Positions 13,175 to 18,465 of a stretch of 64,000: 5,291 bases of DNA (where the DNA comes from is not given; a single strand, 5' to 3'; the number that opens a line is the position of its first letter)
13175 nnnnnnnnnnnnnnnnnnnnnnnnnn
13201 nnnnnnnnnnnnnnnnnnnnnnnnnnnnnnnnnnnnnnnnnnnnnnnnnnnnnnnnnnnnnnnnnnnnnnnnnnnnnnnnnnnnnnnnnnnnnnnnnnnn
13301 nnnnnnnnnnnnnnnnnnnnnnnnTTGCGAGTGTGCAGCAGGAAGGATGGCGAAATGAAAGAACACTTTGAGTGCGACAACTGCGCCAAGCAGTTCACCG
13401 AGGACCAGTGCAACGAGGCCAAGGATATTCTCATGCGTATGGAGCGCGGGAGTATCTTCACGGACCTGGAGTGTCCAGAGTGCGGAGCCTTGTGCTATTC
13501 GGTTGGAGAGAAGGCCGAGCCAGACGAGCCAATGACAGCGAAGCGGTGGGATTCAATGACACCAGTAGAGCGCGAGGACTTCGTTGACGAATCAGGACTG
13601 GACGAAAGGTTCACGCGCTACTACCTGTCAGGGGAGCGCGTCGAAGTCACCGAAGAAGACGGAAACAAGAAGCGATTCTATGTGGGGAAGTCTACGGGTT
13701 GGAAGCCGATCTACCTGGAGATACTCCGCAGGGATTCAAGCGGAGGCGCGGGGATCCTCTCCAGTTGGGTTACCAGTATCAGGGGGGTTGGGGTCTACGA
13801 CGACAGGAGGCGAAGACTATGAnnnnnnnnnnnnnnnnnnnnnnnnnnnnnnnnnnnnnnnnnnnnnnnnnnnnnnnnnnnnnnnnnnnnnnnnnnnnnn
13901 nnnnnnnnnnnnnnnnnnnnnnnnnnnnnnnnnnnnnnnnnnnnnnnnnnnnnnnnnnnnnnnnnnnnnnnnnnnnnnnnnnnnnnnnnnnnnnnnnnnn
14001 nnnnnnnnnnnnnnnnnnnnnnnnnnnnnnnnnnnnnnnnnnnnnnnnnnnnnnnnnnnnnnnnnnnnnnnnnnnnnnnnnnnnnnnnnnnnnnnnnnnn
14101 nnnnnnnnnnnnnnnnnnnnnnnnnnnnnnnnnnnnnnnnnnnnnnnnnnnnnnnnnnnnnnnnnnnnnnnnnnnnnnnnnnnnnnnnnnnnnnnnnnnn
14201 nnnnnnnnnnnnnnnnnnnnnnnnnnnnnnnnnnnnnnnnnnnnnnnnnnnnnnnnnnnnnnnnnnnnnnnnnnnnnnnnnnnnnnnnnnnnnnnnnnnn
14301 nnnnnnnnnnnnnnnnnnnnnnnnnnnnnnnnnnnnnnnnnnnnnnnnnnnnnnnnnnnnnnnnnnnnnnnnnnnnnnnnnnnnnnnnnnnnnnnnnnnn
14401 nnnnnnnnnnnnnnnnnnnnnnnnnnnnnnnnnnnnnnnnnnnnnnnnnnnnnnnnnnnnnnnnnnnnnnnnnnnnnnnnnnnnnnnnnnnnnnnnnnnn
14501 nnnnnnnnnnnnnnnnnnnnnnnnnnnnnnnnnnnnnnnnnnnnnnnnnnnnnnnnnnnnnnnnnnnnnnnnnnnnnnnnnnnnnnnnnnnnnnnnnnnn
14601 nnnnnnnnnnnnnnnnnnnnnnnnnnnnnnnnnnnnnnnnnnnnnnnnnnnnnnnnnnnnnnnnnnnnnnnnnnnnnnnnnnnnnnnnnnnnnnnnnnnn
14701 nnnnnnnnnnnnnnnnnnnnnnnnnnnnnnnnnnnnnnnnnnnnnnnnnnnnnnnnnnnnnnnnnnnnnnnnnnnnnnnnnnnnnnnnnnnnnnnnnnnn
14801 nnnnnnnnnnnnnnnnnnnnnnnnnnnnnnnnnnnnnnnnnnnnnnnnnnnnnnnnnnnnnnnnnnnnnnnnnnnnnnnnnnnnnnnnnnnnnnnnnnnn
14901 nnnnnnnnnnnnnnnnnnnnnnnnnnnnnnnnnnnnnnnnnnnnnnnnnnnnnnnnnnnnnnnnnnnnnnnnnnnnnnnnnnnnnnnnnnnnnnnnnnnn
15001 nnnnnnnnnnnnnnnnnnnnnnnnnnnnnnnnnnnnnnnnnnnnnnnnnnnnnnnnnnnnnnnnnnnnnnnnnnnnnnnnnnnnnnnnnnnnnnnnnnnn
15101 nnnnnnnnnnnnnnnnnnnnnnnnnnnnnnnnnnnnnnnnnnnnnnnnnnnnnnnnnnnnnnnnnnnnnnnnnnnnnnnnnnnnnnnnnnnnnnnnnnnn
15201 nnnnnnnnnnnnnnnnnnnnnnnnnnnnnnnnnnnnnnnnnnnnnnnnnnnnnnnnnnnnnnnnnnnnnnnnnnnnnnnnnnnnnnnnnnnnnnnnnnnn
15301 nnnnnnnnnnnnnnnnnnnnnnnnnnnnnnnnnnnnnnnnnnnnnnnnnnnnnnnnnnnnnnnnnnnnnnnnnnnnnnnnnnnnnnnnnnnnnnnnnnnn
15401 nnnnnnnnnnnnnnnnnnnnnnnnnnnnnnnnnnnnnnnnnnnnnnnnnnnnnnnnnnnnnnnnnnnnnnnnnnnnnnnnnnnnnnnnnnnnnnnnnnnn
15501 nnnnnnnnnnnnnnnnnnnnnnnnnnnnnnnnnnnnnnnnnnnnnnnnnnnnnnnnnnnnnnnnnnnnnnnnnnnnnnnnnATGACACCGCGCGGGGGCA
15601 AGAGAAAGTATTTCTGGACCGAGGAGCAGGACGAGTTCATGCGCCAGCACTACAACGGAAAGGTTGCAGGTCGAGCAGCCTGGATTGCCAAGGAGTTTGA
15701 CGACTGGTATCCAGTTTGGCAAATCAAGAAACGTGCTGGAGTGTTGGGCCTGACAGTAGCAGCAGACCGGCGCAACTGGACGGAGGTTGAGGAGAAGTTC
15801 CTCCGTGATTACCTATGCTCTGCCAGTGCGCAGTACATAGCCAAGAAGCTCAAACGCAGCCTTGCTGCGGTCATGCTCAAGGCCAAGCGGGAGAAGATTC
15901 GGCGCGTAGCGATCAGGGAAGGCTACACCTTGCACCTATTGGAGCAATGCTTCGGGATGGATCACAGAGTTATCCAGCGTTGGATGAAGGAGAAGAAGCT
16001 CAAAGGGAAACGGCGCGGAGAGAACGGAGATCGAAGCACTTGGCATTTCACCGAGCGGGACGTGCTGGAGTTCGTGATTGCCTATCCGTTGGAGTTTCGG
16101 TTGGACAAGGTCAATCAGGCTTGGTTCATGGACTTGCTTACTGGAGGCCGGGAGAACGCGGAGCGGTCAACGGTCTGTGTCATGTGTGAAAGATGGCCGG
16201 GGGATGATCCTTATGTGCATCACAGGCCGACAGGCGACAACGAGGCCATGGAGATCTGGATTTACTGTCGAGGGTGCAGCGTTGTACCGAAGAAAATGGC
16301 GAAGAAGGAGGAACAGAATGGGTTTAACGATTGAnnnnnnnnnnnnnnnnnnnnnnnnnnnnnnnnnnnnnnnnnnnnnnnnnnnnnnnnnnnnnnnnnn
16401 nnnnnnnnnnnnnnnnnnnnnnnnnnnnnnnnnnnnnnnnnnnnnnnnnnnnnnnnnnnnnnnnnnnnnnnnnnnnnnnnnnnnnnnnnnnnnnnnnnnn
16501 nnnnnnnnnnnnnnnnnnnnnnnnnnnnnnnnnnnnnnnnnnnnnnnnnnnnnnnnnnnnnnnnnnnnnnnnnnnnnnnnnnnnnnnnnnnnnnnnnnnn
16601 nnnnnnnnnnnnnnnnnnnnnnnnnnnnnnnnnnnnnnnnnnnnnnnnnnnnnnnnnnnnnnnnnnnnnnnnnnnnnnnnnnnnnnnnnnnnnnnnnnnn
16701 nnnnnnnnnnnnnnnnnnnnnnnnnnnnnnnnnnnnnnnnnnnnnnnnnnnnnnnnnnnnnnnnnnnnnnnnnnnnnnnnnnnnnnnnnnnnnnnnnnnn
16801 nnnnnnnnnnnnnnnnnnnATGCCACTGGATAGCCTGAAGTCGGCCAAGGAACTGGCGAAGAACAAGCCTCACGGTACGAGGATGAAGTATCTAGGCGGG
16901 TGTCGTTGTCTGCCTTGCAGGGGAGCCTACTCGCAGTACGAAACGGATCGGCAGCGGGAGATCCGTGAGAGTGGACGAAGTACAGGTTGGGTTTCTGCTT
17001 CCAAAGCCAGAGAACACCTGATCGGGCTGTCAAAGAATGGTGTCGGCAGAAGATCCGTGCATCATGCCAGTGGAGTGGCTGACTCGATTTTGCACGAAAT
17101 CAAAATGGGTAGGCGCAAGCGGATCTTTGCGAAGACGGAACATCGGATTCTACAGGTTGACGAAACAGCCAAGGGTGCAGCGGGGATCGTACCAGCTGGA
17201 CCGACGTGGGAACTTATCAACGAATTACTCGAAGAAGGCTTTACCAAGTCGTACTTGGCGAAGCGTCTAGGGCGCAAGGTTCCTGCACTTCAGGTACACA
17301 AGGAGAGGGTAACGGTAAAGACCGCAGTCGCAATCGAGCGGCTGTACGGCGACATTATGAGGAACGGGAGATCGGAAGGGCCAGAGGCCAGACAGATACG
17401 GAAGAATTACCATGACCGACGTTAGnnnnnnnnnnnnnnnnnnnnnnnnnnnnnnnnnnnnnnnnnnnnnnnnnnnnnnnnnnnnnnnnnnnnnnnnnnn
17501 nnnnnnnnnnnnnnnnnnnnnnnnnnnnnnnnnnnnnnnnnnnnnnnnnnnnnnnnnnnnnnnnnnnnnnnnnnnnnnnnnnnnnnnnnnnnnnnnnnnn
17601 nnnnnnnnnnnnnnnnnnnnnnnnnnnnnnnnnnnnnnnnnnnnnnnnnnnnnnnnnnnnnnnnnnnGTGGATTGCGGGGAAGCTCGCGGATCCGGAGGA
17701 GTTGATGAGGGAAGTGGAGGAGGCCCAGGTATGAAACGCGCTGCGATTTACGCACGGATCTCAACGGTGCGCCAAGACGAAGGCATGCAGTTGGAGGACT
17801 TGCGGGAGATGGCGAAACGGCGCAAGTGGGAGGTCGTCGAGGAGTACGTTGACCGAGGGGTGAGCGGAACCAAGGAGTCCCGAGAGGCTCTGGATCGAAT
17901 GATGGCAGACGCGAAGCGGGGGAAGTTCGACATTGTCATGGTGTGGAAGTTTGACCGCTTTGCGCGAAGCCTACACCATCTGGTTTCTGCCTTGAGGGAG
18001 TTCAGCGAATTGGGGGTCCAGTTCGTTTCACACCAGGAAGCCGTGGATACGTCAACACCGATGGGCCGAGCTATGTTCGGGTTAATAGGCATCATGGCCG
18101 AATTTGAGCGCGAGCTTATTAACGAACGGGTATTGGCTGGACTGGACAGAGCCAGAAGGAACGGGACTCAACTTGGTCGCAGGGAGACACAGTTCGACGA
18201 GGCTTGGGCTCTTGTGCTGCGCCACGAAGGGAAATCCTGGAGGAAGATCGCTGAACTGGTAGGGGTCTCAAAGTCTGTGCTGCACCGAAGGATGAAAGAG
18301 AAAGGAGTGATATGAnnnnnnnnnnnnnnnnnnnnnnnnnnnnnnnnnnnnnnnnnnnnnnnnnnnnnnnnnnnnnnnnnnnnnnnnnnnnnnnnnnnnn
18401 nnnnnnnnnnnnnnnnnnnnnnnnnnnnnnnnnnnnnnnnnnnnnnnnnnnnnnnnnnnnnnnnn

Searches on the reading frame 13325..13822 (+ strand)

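Call 35: search_protein_families(library=phrogs, proteins=[window:13325-13822:+], max_evalue=0.001)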
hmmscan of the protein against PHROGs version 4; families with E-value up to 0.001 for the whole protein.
window:13325-13822:+ (165 aa): 1 family
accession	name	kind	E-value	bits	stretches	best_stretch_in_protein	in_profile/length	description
phrog_10759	-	unknown function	1.3e-14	55.3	1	101-152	105-156/160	-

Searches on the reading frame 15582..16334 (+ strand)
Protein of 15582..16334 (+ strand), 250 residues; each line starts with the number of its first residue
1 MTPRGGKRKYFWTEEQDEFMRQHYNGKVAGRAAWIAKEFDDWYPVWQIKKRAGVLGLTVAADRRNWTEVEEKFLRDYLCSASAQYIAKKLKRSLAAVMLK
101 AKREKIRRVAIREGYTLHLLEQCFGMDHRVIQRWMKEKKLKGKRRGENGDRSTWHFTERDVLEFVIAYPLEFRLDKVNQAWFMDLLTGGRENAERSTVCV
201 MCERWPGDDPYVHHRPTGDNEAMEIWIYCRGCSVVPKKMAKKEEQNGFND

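Call 35: search_protein_families(library=phrogs, proteins=[window:15582-16334:+], max_evalue=0.001)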
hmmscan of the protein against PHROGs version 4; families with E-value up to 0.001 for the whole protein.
window:15582-16334:+ (250 aa): 3 families
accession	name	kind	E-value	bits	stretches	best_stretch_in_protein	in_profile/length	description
phrog_323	-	transcription regulation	1.8e-10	41.9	1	8-107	93-191/319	transcriptional regulator, D5-like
phrog_1891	-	DNA, RNA and nucleotide metabolism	2.2e-06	28.3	0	35-110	21-96/255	HNH endonuclease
phrog_14101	-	transcription regulation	1.9e-05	26.2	1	66-141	7-81/103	transcriptional regulator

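Call 46: search_protein_families(library=pfam, proteins=[window:15582-16334:+], max_evalue=0.01)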
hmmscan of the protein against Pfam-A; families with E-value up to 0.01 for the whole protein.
window:15582-16334:+ (250 aa): 0 families

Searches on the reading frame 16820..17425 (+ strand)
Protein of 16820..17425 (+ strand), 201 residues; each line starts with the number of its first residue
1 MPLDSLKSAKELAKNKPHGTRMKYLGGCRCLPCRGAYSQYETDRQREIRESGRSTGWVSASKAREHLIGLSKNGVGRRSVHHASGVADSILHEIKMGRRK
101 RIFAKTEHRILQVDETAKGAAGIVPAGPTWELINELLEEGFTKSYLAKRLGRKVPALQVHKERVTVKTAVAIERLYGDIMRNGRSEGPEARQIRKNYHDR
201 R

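Call 35: search_protein_families(library=phrogs, proteins=[window:16820-17425:+], max_evalue=0.001)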
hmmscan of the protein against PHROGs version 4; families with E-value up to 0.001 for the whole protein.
window:16820-17425:+ (201 aa): 1 family
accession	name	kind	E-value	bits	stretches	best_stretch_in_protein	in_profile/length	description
phrog_1590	-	unknown function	2.5e-17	64.1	1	16-180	9-181/281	-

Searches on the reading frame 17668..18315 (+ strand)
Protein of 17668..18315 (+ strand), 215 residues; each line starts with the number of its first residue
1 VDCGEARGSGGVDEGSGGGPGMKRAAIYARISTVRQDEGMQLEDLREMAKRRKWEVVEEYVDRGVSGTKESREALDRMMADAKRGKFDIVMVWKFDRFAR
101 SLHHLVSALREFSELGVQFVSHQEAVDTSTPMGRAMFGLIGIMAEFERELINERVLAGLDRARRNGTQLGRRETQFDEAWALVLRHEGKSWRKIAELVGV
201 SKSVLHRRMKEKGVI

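Call 35: search_protein_families(library=phrogs, proteins=[window:17668-18315:+], max_evalue=0.001)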
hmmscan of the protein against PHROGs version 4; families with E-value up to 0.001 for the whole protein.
window:17668-18315:+ (215 aa): 4 families
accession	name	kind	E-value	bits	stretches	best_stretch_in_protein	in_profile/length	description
phrog_125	-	DNA, RNA and nucleotide metabolism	5.6e-55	187.6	1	21-212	18-203/254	DNA invertase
phrog_95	-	integration and excision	1.5e-53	183.4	1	20-213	85-290/651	integrase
phrog_6620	-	integration and excision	5.4e-06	27.1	1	23-124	56-157/201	transposase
phrog_9366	-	integration and excision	9.8e-05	23.4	1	182-209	75-102/109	transposase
